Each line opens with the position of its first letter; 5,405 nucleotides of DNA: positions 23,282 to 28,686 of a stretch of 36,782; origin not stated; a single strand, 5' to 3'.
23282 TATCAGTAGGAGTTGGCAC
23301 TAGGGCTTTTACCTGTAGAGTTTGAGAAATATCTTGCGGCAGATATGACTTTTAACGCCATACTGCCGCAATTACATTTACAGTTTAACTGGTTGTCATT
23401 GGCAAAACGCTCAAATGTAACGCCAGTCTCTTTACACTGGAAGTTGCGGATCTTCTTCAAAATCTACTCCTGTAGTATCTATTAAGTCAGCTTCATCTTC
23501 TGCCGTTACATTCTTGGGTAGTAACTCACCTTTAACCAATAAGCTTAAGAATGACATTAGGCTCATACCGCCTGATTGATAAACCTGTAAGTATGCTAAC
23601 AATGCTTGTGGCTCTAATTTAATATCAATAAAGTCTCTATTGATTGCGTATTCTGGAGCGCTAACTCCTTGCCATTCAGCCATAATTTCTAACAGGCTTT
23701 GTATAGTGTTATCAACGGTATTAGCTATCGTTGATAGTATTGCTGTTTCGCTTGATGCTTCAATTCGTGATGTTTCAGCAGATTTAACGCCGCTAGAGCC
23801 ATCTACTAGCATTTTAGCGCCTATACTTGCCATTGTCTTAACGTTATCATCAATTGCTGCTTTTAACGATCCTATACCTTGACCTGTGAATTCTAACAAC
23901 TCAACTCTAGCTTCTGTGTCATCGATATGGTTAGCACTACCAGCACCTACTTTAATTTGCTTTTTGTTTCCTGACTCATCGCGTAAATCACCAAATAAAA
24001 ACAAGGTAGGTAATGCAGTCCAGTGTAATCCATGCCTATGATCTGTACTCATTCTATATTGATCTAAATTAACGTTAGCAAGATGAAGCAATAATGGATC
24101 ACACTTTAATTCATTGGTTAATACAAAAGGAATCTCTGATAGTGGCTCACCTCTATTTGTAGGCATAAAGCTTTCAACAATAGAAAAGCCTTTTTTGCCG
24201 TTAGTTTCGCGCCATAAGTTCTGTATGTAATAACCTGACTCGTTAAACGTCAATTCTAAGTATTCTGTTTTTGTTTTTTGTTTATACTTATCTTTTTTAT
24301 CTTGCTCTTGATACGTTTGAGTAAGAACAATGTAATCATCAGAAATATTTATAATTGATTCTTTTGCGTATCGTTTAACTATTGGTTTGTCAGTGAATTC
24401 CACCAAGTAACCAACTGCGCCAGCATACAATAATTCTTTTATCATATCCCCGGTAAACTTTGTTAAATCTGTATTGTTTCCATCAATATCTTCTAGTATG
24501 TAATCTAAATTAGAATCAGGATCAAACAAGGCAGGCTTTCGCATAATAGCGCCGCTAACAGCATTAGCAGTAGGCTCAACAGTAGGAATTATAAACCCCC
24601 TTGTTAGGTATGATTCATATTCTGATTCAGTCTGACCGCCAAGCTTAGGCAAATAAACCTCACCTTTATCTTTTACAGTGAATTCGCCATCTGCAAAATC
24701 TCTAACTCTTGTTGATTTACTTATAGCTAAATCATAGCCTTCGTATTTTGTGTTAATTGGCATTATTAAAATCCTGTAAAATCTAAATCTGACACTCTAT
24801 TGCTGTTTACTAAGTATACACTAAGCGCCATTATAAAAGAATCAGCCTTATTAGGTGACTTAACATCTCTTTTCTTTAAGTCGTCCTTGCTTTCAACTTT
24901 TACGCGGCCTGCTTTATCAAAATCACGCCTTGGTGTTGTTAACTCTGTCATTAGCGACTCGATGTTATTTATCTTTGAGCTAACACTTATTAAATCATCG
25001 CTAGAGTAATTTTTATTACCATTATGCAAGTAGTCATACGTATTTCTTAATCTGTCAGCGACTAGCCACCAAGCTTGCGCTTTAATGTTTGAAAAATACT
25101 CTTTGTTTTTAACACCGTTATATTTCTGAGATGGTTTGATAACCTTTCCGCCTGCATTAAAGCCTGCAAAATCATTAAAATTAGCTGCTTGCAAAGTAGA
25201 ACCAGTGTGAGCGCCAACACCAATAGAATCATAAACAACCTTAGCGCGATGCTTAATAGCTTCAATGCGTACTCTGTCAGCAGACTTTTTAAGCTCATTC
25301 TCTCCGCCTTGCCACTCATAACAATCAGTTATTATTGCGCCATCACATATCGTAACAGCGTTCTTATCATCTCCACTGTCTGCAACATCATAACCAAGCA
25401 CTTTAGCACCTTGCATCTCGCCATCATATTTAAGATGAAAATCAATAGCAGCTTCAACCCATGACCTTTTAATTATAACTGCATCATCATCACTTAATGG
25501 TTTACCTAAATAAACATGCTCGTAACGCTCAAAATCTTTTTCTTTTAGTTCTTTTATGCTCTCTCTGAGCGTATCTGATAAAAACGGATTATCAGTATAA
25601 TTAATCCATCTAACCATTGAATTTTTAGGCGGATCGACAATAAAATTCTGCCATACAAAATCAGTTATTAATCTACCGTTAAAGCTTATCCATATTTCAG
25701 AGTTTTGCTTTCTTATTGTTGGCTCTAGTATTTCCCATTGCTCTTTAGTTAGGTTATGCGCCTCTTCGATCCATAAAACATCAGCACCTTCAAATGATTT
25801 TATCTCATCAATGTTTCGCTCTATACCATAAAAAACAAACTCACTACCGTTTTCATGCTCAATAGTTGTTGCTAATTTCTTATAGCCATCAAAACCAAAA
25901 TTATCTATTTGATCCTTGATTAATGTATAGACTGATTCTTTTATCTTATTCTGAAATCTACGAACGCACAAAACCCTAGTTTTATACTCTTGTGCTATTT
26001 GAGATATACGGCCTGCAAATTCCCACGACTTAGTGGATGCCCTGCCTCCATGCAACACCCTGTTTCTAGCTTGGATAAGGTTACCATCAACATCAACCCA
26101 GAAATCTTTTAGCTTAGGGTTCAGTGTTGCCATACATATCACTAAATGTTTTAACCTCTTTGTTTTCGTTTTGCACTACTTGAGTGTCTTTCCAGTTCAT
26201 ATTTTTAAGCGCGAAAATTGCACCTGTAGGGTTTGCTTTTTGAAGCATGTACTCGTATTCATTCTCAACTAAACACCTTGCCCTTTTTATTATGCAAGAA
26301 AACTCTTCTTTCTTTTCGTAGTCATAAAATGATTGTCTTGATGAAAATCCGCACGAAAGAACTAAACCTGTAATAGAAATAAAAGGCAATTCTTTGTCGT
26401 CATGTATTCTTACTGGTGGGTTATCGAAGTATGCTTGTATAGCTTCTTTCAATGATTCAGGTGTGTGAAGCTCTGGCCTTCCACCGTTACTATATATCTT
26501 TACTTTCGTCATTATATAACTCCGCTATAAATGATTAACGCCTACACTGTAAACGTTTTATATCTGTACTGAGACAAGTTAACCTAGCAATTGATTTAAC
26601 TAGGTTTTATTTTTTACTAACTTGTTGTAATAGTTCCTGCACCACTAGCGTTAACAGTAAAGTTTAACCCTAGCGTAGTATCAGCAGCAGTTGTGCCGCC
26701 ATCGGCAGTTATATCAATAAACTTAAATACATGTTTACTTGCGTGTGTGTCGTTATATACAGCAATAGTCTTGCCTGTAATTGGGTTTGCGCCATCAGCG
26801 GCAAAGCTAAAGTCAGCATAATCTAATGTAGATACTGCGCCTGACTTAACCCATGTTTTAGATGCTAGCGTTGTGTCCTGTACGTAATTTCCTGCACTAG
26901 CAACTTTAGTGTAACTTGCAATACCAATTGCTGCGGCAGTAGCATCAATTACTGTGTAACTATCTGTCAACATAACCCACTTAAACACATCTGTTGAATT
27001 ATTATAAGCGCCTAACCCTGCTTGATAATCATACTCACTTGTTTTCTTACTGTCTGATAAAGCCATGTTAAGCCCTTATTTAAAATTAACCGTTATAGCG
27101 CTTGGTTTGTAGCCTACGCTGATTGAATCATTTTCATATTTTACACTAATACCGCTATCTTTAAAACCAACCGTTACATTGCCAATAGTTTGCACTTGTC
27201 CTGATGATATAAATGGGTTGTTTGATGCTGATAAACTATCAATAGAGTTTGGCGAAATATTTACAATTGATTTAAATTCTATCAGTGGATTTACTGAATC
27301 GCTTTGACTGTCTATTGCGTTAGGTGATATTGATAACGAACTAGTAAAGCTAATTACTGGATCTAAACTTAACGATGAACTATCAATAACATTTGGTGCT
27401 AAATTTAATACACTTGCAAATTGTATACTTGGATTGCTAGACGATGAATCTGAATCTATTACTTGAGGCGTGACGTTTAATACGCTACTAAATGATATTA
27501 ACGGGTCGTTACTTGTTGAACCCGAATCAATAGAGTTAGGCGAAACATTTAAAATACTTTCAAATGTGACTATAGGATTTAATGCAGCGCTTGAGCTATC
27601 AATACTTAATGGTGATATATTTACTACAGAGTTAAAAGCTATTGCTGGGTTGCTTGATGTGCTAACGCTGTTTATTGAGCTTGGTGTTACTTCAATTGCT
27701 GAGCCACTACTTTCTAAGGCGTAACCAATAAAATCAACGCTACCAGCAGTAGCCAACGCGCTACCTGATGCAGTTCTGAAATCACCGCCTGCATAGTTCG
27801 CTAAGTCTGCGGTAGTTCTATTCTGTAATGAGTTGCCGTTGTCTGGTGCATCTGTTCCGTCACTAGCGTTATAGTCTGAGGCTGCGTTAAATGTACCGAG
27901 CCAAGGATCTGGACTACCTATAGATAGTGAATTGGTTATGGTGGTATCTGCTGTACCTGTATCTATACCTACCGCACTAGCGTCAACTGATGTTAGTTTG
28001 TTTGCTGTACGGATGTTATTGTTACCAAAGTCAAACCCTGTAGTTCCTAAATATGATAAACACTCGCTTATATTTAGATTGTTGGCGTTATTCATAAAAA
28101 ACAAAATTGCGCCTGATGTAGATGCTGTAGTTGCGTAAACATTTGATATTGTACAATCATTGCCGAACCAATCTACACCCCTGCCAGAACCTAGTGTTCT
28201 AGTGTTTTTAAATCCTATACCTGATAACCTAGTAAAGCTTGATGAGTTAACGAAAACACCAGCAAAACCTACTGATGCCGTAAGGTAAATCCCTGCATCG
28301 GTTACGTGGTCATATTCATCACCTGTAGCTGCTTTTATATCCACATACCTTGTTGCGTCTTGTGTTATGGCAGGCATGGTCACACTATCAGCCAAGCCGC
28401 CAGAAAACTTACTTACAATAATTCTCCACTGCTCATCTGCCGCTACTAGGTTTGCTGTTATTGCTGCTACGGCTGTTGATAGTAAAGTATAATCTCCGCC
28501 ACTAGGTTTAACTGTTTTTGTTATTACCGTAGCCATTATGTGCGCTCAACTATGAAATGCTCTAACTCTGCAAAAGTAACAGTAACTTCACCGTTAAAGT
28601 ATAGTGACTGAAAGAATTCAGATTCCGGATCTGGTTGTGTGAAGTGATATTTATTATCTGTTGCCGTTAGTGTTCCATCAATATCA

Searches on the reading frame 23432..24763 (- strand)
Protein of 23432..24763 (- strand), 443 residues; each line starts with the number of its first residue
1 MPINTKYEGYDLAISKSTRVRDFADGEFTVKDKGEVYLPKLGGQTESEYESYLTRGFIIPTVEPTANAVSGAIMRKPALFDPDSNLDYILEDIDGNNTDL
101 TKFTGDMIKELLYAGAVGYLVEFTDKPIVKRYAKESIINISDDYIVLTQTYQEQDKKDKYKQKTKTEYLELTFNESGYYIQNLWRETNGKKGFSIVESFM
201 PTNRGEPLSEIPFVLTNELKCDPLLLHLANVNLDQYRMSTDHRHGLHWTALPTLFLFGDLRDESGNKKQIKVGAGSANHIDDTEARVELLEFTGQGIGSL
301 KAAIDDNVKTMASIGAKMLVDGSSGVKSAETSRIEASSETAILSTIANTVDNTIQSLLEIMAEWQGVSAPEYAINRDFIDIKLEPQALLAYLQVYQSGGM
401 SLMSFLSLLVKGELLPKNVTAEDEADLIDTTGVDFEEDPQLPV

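Call 65: search_protein_families(library=phrogs, proteins=[window:23432-24763:-], max_evalue=0.0001)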
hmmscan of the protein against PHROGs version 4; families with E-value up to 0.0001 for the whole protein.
window:23432-24763:- (443 aa): 2 families
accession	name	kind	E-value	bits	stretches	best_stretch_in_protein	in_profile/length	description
phrog_145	-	head and packaging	4.5e-83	280.7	1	1-439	8-473/493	portal protein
phrog_2417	-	unknown function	3.5e-13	50.6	1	16-219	19-238/242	-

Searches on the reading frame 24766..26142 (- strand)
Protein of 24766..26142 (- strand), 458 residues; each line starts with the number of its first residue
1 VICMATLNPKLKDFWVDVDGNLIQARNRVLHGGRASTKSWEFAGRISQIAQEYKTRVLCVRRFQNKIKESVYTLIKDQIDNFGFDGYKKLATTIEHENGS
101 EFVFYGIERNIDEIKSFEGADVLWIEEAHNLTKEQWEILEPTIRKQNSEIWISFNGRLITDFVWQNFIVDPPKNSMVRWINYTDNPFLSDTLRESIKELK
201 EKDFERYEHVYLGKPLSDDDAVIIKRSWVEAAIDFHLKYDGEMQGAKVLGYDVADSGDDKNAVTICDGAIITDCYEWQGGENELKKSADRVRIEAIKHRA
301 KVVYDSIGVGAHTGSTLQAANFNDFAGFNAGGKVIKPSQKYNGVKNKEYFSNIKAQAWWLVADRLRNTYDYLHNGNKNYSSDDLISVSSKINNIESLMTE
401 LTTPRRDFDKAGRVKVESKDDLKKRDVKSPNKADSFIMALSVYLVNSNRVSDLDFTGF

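Call 65: search_protein_families(library=phrogs, proteins=[window:24766-26142:-], max_evalue=0.0001)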
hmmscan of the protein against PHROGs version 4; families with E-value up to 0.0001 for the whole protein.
window:24766-26142:- (458 aa): 4 families
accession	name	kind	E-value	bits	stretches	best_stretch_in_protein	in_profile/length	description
phrog_3717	-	head and packaging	1.8e-68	232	1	4-242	8-251/277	terminase large subunit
phrog_2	-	head and packaging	9.5e-46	157.9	1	9-445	268-594/807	terminase large subunit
phrog_8711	-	head and packaging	6.3e-12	46.4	1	2-85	8-86/89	terminase large subunit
phrog_979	-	head and packaging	2e-07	31.1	1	27-207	168-366/642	terminase large subunit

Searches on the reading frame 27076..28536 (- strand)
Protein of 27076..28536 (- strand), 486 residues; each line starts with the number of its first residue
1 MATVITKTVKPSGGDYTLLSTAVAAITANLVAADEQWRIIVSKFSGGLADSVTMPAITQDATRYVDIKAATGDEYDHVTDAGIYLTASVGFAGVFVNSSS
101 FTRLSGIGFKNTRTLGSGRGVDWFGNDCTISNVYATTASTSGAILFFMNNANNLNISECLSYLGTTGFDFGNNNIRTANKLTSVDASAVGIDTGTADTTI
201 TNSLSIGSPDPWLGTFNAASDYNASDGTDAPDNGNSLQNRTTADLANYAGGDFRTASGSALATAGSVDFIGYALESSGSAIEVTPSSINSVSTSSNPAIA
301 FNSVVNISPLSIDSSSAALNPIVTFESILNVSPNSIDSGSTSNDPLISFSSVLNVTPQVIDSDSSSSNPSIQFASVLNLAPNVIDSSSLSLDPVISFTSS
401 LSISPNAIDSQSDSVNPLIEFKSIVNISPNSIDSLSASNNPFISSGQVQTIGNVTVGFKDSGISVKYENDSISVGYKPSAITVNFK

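Call 64: search_dna_similar(query=window:27076-28536:-, collection=phages, mode=protein, max_rows=12)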
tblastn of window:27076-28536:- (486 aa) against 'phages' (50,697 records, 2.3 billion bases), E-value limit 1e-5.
No match.

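Call 65: search_protein_families(library=phrogs, proteins=[window:27076-28536:-], max_evalue=0.0001)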
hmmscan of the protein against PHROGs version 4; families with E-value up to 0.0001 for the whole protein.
window:27076-28536:- (486 aa): 0 families
